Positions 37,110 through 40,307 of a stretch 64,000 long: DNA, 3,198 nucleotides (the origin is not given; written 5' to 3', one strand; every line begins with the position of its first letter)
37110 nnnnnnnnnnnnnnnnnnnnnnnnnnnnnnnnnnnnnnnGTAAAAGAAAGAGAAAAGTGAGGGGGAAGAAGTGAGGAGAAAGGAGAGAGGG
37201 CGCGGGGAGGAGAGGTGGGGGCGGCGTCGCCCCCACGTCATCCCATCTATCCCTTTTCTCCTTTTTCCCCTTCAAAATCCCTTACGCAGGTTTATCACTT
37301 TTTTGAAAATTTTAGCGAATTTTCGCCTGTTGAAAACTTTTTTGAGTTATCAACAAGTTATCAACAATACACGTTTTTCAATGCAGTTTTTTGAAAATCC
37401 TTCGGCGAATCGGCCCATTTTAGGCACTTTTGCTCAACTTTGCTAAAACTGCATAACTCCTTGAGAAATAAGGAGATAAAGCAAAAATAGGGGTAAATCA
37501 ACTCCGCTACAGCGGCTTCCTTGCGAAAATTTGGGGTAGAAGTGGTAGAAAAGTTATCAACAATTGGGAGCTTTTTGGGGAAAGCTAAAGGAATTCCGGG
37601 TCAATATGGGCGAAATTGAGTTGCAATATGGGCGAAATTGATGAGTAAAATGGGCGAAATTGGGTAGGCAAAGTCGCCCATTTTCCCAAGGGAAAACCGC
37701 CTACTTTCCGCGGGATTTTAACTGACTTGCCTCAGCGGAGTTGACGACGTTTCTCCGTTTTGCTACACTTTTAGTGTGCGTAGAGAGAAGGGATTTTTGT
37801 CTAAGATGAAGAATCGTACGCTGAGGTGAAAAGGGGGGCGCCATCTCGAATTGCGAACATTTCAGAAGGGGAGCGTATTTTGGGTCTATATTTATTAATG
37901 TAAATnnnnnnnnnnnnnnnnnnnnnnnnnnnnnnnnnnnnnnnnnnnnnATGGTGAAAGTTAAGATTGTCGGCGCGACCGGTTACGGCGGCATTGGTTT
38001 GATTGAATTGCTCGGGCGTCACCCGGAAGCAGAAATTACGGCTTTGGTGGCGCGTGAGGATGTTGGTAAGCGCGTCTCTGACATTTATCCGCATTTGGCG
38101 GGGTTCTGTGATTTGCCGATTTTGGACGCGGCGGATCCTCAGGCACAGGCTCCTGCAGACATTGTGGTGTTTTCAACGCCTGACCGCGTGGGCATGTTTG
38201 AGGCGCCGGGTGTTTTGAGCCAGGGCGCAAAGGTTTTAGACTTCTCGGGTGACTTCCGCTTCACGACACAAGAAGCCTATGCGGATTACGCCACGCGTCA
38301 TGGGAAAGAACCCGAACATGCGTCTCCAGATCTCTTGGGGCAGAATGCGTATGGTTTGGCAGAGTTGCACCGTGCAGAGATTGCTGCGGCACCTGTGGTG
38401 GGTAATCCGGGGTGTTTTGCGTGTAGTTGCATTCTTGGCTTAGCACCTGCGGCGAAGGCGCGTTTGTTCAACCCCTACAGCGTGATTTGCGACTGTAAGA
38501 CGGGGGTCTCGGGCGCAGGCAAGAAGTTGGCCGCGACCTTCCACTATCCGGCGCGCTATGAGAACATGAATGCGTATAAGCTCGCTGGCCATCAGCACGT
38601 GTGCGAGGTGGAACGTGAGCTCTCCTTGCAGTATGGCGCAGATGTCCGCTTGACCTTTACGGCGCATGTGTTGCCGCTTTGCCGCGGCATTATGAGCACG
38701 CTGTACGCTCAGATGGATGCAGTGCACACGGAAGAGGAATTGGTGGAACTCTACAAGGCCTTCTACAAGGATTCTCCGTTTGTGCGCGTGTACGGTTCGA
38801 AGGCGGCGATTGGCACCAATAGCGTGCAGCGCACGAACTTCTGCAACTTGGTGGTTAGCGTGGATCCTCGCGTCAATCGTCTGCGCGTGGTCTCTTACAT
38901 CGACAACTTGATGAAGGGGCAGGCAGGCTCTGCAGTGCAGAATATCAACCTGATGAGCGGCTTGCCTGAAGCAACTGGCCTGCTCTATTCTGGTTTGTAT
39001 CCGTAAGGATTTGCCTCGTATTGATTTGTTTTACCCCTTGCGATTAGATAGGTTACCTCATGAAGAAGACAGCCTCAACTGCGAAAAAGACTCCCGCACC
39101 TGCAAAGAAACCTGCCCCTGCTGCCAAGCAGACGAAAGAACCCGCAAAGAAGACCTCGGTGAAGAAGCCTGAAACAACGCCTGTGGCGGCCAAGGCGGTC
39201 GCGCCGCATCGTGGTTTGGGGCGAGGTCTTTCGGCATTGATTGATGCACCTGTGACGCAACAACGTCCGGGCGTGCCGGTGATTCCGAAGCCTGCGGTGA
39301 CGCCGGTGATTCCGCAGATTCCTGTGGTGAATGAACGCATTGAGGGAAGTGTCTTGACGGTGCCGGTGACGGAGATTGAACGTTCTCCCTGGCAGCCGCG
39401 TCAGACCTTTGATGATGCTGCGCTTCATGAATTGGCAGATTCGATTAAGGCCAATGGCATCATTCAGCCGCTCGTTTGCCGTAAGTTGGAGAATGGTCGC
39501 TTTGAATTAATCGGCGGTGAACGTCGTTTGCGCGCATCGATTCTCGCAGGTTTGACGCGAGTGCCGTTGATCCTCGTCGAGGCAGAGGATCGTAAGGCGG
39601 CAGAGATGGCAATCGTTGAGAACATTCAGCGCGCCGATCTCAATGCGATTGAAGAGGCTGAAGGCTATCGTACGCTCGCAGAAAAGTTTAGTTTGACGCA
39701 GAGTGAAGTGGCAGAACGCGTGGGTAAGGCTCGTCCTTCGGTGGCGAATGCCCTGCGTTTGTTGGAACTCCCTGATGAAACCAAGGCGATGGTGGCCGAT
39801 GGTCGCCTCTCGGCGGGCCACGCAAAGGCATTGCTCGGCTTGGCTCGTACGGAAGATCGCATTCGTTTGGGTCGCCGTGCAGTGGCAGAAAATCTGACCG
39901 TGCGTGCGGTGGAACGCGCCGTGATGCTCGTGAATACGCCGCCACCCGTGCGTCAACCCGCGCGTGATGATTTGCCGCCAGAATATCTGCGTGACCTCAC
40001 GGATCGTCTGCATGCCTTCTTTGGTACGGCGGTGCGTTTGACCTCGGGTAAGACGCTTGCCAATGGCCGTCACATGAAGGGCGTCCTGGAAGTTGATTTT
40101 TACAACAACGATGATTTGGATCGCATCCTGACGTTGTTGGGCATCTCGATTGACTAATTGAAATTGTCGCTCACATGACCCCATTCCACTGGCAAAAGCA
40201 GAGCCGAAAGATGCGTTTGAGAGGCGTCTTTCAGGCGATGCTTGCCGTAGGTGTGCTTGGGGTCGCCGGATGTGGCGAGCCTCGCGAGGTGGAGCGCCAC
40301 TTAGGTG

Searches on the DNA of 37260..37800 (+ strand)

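Call 41: search_dna_similar(query=window:37260-37800:+, collection=plasmids, mode=distant, max_rows=10)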
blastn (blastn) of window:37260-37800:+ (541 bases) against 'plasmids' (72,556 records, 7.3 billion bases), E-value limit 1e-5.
No match.

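Call 42: search_dna_similar(query=window:37260-37800:+, collection=phages, mode=distant, max_rows=10)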
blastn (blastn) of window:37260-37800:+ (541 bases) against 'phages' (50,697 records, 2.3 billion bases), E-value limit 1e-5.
No match.

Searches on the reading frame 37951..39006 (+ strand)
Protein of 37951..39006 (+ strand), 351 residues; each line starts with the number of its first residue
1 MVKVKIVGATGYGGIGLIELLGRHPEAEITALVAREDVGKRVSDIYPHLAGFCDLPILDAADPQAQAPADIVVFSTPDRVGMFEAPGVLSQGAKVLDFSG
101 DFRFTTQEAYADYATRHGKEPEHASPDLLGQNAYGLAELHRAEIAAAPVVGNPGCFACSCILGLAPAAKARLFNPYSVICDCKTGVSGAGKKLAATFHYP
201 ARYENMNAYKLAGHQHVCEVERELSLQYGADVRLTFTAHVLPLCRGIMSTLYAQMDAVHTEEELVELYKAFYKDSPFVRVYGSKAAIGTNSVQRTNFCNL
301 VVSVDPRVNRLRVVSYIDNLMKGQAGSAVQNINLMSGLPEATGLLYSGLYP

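Call 51: search_protein_families(library=pfam, proteins=[window:37951-39006:+])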
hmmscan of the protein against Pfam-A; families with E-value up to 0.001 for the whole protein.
window:37951-39006:+ (351 aa): 3 families
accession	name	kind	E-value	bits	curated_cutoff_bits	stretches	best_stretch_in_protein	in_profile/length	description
PF22698.1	Semialdhyde_dhC_1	-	3.9e-51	173.6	27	1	155-319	1-165/165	Semialdehyde dehydrogenase, dimerisation domain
PF01118.30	Semialdhyde_dh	-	1.8e-25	90.1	26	1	3-146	1-120/121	Semialdehyde dehydrogenase, NAD binding domain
PF02774.23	Semialdhyde_dhC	-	4.4e-18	66.5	26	1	164-322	1-184/184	Semialdehyde dehydrogenase, dimerisation domain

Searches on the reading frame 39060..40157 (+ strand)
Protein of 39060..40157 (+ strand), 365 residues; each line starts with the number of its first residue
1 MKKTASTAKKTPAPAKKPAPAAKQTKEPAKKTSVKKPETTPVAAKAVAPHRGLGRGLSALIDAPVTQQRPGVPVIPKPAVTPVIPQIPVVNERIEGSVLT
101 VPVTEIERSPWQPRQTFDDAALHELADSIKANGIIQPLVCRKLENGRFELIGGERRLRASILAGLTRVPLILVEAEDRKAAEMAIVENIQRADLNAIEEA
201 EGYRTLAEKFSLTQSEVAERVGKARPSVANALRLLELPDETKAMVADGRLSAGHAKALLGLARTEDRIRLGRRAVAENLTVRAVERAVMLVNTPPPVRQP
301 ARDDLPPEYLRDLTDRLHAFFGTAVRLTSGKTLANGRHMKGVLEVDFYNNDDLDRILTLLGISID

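Call 74: search_protein_families(library=pfam, proteins=[window:39060-40157:+], max_evalue=0.01)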
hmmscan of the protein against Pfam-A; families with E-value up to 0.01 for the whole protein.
window:39060-40157:+ (365 aa): 5 families
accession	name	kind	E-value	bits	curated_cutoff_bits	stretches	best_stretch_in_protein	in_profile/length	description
PF17762.8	HTH_ParB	-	4.9e-34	117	22.6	1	193-288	2-97/102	ParB HTH domain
PF02195.25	ParB_N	-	1.6e-29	102.2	26.3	1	98-190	3-95/95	ParB N-terminal domain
PF23552.2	ParB_C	-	0.0019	18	23.8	1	311-360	6-49/50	ParB dimerisation domain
PF01978.25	TrmB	-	0.0036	17.6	25.6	1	199-236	10-47/68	Sugar-specific transcriptional regulator TrmB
PF23433.1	DUF7119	-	0.0043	17.4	30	1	232-294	68-129/141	Family of unknown function (DUF7119)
